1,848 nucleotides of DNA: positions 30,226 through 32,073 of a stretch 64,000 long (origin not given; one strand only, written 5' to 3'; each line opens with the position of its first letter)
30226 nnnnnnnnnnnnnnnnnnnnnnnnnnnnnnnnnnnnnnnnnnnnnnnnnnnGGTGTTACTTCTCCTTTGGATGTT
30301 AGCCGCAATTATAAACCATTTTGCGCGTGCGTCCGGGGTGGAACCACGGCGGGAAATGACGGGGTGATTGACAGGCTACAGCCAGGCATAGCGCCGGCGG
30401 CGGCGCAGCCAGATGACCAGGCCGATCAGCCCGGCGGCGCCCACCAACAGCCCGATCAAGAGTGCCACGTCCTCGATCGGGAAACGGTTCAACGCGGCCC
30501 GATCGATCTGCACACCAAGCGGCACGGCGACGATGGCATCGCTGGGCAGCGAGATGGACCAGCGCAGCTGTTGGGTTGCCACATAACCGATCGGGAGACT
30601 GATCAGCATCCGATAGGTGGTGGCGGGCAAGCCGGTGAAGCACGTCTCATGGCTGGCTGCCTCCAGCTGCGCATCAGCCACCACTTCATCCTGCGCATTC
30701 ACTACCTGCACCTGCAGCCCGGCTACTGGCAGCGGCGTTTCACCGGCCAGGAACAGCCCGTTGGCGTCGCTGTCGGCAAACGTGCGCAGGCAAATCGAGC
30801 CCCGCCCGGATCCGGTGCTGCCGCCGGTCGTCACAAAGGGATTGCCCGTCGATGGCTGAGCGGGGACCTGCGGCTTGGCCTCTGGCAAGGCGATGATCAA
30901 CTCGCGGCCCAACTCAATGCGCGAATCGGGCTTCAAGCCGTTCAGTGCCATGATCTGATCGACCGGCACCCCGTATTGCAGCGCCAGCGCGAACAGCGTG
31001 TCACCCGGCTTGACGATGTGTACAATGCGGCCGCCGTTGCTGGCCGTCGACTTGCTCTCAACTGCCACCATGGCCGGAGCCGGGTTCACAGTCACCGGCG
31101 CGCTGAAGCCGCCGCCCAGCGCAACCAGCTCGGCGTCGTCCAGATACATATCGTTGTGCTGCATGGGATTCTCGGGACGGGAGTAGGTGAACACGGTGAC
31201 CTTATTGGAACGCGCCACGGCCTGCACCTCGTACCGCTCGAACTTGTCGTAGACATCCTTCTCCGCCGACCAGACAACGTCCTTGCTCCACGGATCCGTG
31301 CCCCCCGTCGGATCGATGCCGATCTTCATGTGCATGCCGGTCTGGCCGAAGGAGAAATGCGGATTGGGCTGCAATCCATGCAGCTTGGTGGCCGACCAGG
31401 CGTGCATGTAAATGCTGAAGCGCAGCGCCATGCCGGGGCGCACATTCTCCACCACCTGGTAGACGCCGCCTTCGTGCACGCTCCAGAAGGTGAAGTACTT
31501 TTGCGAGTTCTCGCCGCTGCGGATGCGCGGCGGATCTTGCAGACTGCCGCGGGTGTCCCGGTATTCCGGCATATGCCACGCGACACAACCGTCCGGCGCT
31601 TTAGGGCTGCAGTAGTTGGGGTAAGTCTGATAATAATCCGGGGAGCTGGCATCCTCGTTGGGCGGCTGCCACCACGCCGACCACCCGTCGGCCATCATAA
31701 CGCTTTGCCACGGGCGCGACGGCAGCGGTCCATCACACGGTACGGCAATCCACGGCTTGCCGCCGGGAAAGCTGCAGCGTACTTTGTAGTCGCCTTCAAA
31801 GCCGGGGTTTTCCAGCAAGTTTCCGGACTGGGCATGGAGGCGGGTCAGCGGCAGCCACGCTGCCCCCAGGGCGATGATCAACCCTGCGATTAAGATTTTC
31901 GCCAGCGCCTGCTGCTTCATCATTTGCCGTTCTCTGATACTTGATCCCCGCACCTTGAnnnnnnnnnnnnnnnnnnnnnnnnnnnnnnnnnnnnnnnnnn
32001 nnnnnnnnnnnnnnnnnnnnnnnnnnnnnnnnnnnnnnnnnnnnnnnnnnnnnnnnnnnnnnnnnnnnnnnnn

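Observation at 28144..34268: Tandem array of four paralogous modular surface proteins (CBM4/9-like, LysM, SdrD-B-like, TM anchor)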

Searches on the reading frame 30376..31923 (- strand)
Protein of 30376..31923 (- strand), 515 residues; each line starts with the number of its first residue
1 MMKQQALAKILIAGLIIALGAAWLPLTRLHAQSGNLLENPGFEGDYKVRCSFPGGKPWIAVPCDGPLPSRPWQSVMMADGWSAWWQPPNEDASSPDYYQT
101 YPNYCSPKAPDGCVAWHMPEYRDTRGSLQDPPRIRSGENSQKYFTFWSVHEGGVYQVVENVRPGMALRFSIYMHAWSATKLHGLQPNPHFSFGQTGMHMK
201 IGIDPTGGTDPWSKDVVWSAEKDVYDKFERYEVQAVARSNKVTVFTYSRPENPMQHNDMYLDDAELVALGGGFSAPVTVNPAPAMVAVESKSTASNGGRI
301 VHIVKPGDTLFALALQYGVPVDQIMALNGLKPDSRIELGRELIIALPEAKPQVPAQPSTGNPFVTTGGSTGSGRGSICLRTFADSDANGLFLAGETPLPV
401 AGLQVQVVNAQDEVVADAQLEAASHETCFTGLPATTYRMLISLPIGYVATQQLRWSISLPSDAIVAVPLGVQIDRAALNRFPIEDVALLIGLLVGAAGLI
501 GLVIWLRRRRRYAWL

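Call 3: search_protein_families(library=pfam, proteins=[window:30376-31923:-], max_evalue=1)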
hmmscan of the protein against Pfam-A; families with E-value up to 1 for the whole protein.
window:30376-31923:- (515 aa): 3 families
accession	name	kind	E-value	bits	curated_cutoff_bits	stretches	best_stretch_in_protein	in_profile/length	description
PF01476.26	LysM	-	1.7e-14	53.9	20.9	1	302-344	1-42/43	LysM domain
PF17210.9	SdrD_B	-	1.8e-05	25.3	29.7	1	380-452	6-75/112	SdrD B-like domain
PF17410.7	Stevor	-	0.49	10.3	25.4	1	476-514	228-265/275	Subtelomeric Variable Open Reading frame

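Call 7: search_protein_families(library=ncbifam, proteins=[window:30376-31923:-], max_evalue=1)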
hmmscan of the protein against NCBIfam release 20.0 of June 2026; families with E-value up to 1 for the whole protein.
window:30376-31923:- (515 aa): 10 families
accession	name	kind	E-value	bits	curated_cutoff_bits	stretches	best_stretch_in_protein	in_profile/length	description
NF041208.1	celldiv_DipM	equivalog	1.3e-06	27.9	740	1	279-346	166-229/419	cell division endopeptidase DipM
NF010495.0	PRK13914.1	equivalog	5.5e-06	25.6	647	1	287-350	187-248/481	invasion associated endopeptidase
NF042931.1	SAG1386_EF1546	equivalog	0.00017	21.7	80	1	289-342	99-155/158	SAG1386/EF1546 family surface-associated protein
NF004974.0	PRK06347.1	equivalog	0.0004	19.5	701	1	220-362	403-542/592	1,4-beta-N-acetylmuramoylhydrolase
NF040883.1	amid_act_ActS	equivalog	0.00048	19.5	375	1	292-350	27-84/242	amidase activator ActS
NF050804.1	CellDivDipMCaul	equivalog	0.001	18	900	1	286-342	295-351/634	cell division endopeptidase DipM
TIGR02899.1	spore_safA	subfamily_domain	0.0018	18.2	67.85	1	304-328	1-25/44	SafA/ExsA family spore coat assembly protein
NF047755.1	LIC_10271_M23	exception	0.0031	17.3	180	1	298-352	23-77/207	LIC_10271 family cell wall hydrolase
NF008050.0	PRK10783.1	equivalog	0.015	13.6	508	1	293-346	335-389/457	murein transglycosylase D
NF008652.0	PRK11649.1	equivalog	0.21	10.2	341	1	245-333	39-129/439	murein DD-endopeptidase MepM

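Call 9: find_homologous_proteins(query=window:30376-31923:-, max_evalue=0.001)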
Query window:30376-31923:- (515 aa): 215 proteins with E <= 0.001 among 8000 candidates; the best 120 are listed.
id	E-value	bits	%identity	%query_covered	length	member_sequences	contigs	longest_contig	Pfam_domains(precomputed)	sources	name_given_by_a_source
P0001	0.0e+0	1099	91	100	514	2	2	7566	PF01476.27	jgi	jgi:LysM repeat protein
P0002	0.0e+0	1037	85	100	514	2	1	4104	PF01476.27,PF17210.10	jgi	jgi:hypothetical protein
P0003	2.8e-297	1005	83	100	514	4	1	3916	PF01476.27,PF17210.10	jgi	jgi:LysM repeat protein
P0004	6.5e-296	1000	83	100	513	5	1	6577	PF01476.27,PF17210.10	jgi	jgi:LysM repeat protein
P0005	4.9e-295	997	82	100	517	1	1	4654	PF01476.27,PF17210.10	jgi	jgi:LysM repeat protein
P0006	6.2e-294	994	83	100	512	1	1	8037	PF01476.27,PF17210.10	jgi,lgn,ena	-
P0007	2.1e-293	992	83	100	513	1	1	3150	PF01476.27,PF17210.10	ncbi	-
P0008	3.5e-290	981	82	100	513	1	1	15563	PF01476.27,PF17210.10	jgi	jgi:LysM repeat protein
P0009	4.4e-290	981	81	100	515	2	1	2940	PF01476.27,PF17210.10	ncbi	-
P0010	1.1e-275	933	77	100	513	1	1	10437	PF01476.27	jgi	jgi:LysM repeat protein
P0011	4.5e-275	931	78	100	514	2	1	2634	PF01476.27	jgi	jgi:LysM repeat protein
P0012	3.0e-274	929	77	100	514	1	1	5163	PF01476.27,PF17210.10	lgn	-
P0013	4.4e-272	922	76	100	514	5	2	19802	PF01476.27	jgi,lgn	-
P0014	2.0e-271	919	76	100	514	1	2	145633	PF01476.27,PF17210.10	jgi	jgi:LysM repeat protein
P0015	1.1e-270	917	76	100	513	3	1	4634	PF01476.27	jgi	jgi:LysM repeat protein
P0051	8.4e-196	670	61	90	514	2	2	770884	PF01476.27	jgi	-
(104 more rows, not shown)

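Call 10: find_encoding_contigs(protein=P0051, flank=10000, max_places=2)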
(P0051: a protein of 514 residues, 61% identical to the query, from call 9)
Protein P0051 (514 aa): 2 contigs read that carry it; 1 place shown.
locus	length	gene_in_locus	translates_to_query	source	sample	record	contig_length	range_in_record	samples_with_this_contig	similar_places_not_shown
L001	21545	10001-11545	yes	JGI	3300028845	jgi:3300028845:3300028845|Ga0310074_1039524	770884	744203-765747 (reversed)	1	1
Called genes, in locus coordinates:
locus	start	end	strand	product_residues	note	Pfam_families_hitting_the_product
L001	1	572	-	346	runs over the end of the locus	-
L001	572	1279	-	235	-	PF12740:PETase, PF01738:DLH, PF12146:Hydrolase_4 (faint), PF00326:Peptidase_S9 (faint), PF02230:Abhydrolase_2 (weak), PF08840:BAAT_C (faint)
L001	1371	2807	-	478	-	PF13727:CoA_binding_3, PF02397:Bac_transf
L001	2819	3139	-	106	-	-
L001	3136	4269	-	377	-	PF13439:Glyco_transf_4, PF13579:Glyco_trans_4_4, PF20706:GT4-conflict, PF00534:Glycos_transf_1, PF13692:Glyco_trans_1_4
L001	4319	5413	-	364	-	PF13439:Glyco_transf_4 (weak), PF00534:Glycos_transf_1, PF13692:Glyco_trans_1_4, PF13524:Glyco_trans_1_2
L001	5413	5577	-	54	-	-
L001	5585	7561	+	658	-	PF13231:PMT_2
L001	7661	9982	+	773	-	PF01476:LysM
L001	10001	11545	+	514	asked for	PF01476:LysM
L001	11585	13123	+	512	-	PF01476:LysM, PF17210:SdrD_B, PF17802:SpaA (weak)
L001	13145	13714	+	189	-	PF17210:SdrD_B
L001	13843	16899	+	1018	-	PF09586:YfhO (faint), PF10131:PTPS_related (weak)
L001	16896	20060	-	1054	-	PF10131:PTPS_related, PF13231:PMT_2 (weak)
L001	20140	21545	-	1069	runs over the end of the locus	PF02366:PMT (weak), PF13231:PMT_2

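Call 11: find_encoding_contigs(protein=P0014, flank=10000, max_places=2)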
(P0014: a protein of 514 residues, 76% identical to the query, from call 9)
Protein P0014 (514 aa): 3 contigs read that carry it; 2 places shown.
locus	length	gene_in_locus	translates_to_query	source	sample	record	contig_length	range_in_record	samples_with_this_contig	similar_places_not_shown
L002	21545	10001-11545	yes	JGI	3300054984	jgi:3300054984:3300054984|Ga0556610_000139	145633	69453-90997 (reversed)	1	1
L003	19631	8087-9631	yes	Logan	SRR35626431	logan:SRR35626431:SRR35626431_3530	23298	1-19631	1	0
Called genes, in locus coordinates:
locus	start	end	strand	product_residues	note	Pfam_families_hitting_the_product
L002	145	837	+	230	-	PF00072:Response_reg, PF00486:Trans_reg_C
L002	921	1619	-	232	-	PF12740:PETase, PF01738:DLH, PF12146:Hydrolase_4 (faint), PF00326:Peptidase_S9 (faint), PF08840:BAAT_C (faint)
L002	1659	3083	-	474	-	PF13727:CoA_binding_3, PF02397:Bac_transf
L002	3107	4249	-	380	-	PF13439:Glyco_transf_4, PF13579:Glyco_trans_4_4 (weak), PF20706:GT4-conflict, PF00534:Glycos_transf_1, PF13692:Glyco_trans_1_4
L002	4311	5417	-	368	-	PF13439:Glyco_transf_4 (weak), PF13579:Glyco_trans_4_4 (weak), PF20706:GT4-conflict (weak), PF00534:Glycos_transf_1, PF13692:Glyco_trans_1_4, PF13524:Glyco_trans_1_2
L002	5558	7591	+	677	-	PF13231:PMT_2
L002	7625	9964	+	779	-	PF01476:LysM, PF17210:SdrD_B (faint)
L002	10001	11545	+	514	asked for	PF01476:LysM, PF17210:SdrD_B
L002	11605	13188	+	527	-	PF01476:LysM, PF17210:SdrD_B (weak)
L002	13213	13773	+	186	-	PF17210:SdrD_B (faint)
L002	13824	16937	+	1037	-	PF09586:YfhO (weak), PF10131:PTPS_related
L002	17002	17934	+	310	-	PF02517:Rce1-like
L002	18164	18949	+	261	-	-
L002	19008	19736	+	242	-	PF11306:DUF3108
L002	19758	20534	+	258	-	PF00583:Acetyltransf_1, PF13673:Acetyltransf_10 (faint)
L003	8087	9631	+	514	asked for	PF01476:LysM, PF17210:SdrD_B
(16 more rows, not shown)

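Call 17: find_related_loci(query=window:30376-31923:-, collection=genome_contigs, flank=10000)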
Query window:30376-31923:- (515 aa) in genome_contigs; peptide patterns used: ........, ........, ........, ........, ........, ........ (x = any residue, [..] = any of these).
35 stretches matched a pattern; 7 encode a relative of the query (tblastn E <= 1e-3); 7 distinct loci.
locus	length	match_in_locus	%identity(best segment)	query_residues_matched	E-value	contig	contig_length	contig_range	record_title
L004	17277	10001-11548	73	1-515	0e+0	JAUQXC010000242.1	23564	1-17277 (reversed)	MAG: Thermoflexales bacterium isolate BIN19 contig_82566, whole genome shotgun sequence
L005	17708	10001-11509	66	10-510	0e+0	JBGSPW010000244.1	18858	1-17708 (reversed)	MAG: Thermoflexales bacterium isolate JTS-AC314 k141_2272843, whole genome shotgun sequence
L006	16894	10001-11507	77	4-505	0e+0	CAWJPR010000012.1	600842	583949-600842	MAG: uncultured Chloroflexia bacterium isolate MFD02979.bin.1.11 genome assembly, contig: contig_44897, whole genome sho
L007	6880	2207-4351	42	32-510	2e-110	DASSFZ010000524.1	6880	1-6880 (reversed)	MAG TPA_asm: Anaerolineae bacterium isolate SMAG_U1019 k141_637990, whole genome shotgun sequence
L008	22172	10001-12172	43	33-511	9e-119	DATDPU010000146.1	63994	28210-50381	MAG TPA_asm: Anaerolineae bacterium isolate SMAG_U7929 k141_2052028, whole genome shotgun sequence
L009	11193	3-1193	41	135-510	2e-87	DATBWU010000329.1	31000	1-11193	MAG TPA_asm: Anaerolineae bacterium isolate SMAG_U7549 k141_785473, whole genome shotgun sequence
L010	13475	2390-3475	37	25-476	5e-43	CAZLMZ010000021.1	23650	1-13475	MAG TPA_asm: uncultured Anaerolineae bacterium isolate binchicken_co81_400 genome assembly, contig: NODE_2766_length_236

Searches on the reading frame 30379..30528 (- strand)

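Call 74: search_protein_families(library=ncbifam, proteins=[window:30379-30528:-], max_evalue=10)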
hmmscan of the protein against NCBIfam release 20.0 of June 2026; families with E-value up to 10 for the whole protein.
seq(50 aa): 6 families
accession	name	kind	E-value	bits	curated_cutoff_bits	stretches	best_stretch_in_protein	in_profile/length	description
NF033507.3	Loki-CTERM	subfamily_domain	0.025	14.9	19.9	1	25-46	6-27/27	Loki-CTERM sorting domain-containing protein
TIGR03869.1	F420-0_ABCperm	hypoth_equivalog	0.032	13.5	437.35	1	2-38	219-253/325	putative F420-0 ABC transporter permease subunit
TIGR01167.1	LPXTG_anchor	domain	0.042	14.5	15.9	1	26-46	13-33/34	LPXTG cell wall anchor domain-containing protein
TIGR01478.1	STEVOR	paralog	0.17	11.1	166.65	1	24-49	274-298/308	STEVOR family variant surface protein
NF045529.2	Heimdall-CTERM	domain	0.49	10.9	24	1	31-46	15-26/26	Heimdall-CTERM domain-containing surface protein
TIGR03901.2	MYXO-CTERM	domain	5.8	7.4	20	0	30-46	17-34/34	MYXO-CTERM sorting domain-containing protein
